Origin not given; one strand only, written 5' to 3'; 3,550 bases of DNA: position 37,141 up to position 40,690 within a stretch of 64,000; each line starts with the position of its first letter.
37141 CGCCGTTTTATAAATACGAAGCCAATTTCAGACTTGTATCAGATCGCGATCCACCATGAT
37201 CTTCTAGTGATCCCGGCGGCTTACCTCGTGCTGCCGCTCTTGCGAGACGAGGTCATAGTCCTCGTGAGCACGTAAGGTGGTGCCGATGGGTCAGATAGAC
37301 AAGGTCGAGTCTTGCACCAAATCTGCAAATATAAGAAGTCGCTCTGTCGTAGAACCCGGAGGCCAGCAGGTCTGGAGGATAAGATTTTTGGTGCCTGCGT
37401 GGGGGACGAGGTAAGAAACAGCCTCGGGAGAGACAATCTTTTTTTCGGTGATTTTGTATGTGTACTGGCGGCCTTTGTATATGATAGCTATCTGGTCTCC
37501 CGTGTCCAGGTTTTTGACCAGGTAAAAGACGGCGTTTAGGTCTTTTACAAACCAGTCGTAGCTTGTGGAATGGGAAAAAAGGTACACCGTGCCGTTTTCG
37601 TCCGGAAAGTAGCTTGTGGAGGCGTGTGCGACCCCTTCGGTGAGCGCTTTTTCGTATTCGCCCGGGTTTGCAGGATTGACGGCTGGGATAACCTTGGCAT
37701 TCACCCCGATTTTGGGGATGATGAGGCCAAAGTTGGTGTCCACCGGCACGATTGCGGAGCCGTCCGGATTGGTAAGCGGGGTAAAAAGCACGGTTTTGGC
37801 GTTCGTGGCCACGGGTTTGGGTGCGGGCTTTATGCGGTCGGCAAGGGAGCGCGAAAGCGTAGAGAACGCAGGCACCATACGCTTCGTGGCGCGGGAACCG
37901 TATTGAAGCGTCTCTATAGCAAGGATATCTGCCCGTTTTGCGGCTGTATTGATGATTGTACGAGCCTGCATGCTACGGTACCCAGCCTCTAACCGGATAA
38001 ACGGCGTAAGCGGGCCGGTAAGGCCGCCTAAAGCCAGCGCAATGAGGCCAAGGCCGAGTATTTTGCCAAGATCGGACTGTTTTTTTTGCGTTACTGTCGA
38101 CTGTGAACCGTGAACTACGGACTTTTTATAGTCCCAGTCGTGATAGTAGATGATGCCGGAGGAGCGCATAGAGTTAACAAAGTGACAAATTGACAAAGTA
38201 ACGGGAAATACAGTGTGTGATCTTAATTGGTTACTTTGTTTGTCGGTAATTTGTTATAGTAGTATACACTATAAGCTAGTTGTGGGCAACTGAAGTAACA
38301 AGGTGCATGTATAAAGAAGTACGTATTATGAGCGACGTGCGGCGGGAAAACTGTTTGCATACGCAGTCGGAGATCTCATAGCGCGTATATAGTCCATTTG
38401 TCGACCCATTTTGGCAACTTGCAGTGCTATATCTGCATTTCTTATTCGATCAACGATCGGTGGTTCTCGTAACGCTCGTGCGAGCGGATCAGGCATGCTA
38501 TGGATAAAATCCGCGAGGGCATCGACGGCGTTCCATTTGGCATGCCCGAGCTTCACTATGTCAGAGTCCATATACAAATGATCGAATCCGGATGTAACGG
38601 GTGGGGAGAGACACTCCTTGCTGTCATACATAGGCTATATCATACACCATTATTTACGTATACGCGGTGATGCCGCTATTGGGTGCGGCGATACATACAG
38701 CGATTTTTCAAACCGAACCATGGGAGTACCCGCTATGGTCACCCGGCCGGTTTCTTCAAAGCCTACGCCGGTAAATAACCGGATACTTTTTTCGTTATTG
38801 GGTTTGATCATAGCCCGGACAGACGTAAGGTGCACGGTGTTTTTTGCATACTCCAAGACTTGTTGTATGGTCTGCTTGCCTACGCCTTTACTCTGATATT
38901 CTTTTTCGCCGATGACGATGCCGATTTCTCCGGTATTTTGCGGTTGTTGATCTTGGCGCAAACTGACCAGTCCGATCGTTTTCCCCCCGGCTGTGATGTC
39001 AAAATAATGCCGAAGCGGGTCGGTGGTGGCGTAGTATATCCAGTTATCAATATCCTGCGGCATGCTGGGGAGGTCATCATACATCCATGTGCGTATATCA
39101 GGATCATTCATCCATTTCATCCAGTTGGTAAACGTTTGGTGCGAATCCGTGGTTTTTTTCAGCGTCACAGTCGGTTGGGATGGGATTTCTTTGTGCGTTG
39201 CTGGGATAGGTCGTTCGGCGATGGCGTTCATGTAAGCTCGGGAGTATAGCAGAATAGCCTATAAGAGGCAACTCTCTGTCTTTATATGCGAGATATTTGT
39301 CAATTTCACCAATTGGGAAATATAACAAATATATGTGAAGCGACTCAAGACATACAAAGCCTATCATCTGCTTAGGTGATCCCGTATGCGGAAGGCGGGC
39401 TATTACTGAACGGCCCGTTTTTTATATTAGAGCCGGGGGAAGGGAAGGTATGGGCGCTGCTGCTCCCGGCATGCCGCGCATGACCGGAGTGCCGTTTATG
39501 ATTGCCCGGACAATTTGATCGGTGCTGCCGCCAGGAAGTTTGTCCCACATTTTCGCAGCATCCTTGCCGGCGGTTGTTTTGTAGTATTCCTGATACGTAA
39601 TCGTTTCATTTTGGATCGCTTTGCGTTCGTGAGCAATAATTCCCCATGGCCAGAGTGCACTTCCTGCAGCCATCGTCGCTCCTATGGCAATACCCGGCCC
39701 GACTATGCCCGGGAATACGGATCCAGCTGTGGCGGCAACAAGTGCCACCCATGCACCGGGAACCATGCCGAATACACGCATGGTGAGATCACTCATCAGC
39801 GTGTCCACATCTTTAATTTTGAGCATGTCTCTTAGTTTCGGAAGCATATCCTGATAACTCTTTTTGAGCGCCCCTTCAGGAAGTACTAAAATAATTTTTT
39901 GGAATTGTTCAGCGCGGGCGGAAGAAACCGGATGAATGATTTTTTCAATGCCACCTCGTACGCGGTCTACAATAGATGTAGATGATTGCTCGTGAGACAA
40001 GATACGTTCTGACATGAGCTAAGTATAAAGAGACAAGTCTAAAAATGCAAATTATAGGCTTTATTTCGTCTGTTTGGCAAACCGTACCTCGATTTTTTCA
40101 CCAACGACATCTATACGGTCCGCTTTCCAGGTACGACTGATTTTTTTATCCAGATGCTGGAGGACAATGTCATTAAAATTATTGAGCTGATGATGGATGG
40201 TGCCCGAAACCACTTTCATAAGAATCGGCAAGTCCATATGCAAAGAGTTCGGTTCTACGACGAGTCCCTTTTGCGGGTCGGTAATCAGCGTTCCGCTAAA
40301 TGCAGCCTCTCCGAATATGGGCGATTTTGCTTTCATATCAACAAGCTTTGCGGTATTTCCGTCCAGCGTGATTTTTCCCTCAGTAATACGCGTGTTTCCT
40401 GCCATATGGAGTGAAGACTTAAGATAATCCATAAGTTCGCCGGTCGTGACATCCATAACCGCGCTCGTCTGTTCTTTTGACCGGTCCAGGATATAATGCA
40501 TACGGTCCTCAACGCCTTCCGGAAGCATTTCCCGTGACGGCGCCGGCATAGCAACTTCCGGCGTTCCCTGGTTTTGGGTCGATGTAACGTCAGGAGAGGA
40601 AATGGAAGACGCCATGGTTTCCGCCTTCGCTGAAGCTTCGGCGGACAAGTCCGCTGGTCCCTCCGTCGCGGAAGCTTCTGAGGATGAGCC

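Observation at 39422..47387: Giant 2098-aa protein co-oriented with small acidic helical proteins: candidate host-interaction machinery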

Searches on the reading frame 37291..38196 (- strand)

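Call 5: search_protein_families(library=pfam, proteins=[window:37291-38196:-], max_evalue=0.1)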
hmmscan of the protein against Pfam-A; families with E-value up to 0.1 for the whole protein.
window:37291-38196:- (301 aa): 2 families
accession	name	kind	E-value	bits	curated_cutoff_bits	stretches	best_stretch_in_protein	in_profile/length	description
PF04203.18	Sortase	-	1.3e-20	73.8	26.6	1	159-294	2-125/125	Sortase domain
PF21510.3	PirA-like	-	0.081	13.8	27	0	158-213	21-77/95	PirA-like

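Call 6: search_protein_families(library=ncbifam, proteins=[window:37291-38196:-], max_evalue=0.1)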
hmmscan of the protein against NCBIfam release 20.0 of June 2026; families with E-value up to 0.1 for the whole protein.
window:37291-38196:- (301 aa): 7 families
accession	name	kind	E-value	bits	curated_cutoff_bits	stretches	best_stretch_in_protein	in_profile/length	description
NF058671.1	sortase_SrtD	exception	3.6e-14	52.9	140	1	160-291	69-185/187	class D sortase, LPxTATN-specific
NF033746.1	class_D_sortase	subfamily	6.4e-14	51.9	165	1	176-294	24-134/135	class D sortase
TIGR01076.1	sortase_fam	subfamily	3.3e-12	46.4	39.35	1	172-291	10-125/136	sortase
NF033745.1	class_C_sortase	subfamily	5.3e-12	45.9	160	1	179-290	110-217/220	class C sortase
NF033747.1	class_E_sortase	subfamily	1.2e-08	35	160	1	158-295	74-207/211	class E sortase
TIGR03784.1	marine_sortase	equivalog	2.6e-05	23.9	158.25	1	224-282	103-161/174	class GN sortase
NF033748.1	class_F_sortase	subfamily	0.0082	15.8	166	1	156-255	12-109/155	class F sortase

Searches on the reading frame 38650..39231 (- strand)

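Call 5: search_protein_families(library=pfam, proteins=[window:38650-39231:-], max_evalue=0.1)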
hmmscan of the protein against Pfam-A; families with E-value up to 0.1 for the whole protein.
window:38650-39231:- (193 aa): 8 families
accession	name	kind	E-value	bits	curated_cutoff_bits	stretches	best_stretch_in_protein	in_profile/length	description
PF13302.13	Acetyltransf_3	-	2.6e-17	64.3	25.4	1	23-159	3-138/138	Acetyltransferase (GNAT) domain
PF00583.31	Acetyltransf_1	-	2.1e-13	51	20.7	1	47-158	5-116/116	Acetyltransferase (GNAT) family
PF13523.12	Acetyltransf_8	-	4.9e-08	33.2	27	1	38-165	10-144/145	Acetyltransferase (GNAT) domain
PF13420.13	Acetyltransf_4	-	3.3e-06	27.7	24.3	1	34-164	9-140/155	Acetyltransferase (GNAT) domain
PF13673.13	Acetyltransf_10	-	4.2e-06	27.2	23.6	1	77-173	34-123/128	Acetyltransferase (GNAT) domain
PF13508.13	Acetyltransf_7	-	4.1e-05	24.3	27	1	79-160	8-84/84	Acetyltransferase (GNAT) domain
PF08445.16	FR47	-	6.3e-05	23.3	22.1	1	99-161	20-80/86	FR47-like protein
PF18431.6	RNAse_A_bac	-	0.092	14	27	0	58-116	49-105/113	Bacterial CdiA-CT RNAse A domain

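Call 6: search_protein_families(library=ncbifam, proteins=[window:38650-39231:-], max_evalue=0.1)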
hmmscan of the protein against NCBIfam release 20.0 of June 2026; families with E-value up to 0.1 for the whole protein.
window:38650-39231:- (193 aa): 28 families (the best 25 are shown)
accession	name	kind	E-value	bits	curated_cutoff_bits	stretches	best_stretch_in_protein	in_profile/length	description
TIGR03585.1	PseH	equivalog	7.6e-17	61.8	93.1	1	36-162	13-137/156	UDP-4-amino-4,6-dideoxy-N-acetyl-beta-L-altrosamine N-acetyltransferase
NF011709.0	PRK15130.1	equivalog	2.7e-06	27.3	218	1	76-163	59-145/186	spermidine N1-acetyltransferase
TIGR01575.1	rimI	equivalog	1.5e-05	25.1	86.4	1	73-163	31-117/132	ribosomal protein S18-alanine N-acetyltransferase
NF040503.1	resist_ArsN1a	equivalog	3.8e-05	23.5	170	1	101-163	78-138/159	arsinothricin resistance N-acetyltransferase ArsN1 family A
NF033074.0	AAC_6p_Ib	exception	0.00014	21.5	400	1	110-173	106-169/184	AAC(6')-Ib family aminoglycoside 6'-N-acetyltransferase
NF008212.0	PRK10975.1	equivalog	0.00025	20.9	219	1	81-157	146-219/232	dTDP-4-amino-4,6-dideoxy-D-galactose acyltransferase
NF043067.1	AAC_6p_group_E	equivalog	0.00027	20.8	140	1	105-165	76-134/140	aminoglycoside 6'-N-acetyltransferase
NF033693.0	AAC_6p_Ie_fam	exception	0.00038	20.6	340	1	106-159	101-154/179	AAC(6')-Ie family aminoglycoside N-acetyltransferase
TIGR04431.1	N6_acetyl_AAC6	equivalog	0.00049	19.8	260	1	105-172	101-168/184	AacA4 family aminoglycoside N(6')-acetyltransferase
NF000507.1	AAC_6p_Ie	exception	0.00077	19.5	450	1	105-159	100-154/201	aminoglycoside N-acetyltransferase AAC(6')-Ie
NF012165.0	AAC_6p_set_A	equivalog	0.00082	19.1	280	1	103-172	92-161/177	aminoglycoside 6'-N-acetyltransferase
NF053587.1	SpmdActasePaiA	equivalog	0.0015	18.3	250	1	98-163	88-152/172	spermidine/spermine N(1)-acetyltransferase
NF008072.0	PRK10809.1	equivalog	0.0016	18.2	190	1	103-162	107-165/194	ribosomal protein S5-alanine N-acetyltransferase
NF040502.1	PPT_acetyltrans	equivalog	0.0026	17.5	300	1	109-169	94-153/183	phosphinothricin N-acetyltransferase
NF040702.1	ileS_w_GNAT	exception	0.0074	13.9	1999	1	36-157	299-416/1100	isoleucine--tRNA ligase, N-acetyltransferase domain-containing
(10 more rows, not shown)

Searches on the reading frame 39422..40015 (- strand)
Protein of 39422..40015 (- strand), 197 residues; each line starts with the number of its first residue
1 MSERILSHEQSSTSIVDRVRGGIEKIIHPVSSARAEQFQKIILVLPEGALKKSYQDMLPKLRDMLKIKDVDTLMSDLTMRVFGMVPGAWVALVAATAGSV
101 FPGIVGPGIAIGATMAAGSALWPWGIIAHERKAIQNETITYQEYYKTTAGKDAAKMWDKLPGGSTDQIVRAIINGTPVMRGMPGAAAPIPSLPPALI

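Call 5: search_protein_families(library=pfam, proteins=[window:39422-40015:-], max_evalue=0.1)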
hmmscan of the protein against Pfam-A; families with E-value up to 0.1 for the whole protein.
window:39422-40015:- (197 aa): 0 families

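Call 6: search_protein_families(library=ncbifam, proteins=[window:39422-40015:-], max_evalue=0.1)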
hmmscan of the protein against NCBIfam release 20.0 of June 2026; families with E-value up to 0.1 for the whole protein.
window:39422-40015:- (197 aa): 0 families

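Call 57: search_protein_families(library=phrogs, proteins=[window:39422-40015:-], max_evalue=0.01)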
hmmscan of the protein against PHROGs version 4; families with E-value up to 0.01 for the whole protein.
window:39422-40015:- (197 aa): 0 families

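Call 58: search_protein_families(library=padloc, proteins=[window:39422-40015:-], max_evalue=0.01)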
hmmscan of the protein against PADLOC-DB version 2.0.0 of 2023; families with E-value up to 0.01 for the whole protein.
window:39422-40015:- (197 aa): 0 families

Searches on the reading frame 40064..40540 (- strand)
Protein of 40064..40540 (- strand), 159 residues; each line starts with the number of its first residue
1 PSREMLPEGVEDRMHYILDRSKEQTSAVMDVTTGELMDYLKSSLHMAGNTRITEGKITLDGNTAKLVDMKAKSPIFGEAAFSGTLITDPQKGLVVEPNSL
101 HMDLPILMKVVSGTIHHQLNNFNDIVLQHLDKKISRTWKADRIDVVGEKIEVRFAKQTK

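Call 64: search_solved_structures(query=A8, max_evalue=10, show_alignments=1)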
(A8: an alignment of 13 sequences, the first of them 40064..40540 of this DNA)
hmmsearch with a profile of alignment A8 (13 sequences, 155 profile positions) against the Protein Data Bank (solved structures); distinct sequences matched with E-value up to 10: 1.
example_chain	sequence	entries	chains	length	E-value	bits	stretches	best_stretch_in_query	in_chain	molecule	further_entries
9sxb_A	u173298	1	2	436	1.1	12.3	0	12-123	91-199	Cyclic 2,3-diphosphoglycerate synthetase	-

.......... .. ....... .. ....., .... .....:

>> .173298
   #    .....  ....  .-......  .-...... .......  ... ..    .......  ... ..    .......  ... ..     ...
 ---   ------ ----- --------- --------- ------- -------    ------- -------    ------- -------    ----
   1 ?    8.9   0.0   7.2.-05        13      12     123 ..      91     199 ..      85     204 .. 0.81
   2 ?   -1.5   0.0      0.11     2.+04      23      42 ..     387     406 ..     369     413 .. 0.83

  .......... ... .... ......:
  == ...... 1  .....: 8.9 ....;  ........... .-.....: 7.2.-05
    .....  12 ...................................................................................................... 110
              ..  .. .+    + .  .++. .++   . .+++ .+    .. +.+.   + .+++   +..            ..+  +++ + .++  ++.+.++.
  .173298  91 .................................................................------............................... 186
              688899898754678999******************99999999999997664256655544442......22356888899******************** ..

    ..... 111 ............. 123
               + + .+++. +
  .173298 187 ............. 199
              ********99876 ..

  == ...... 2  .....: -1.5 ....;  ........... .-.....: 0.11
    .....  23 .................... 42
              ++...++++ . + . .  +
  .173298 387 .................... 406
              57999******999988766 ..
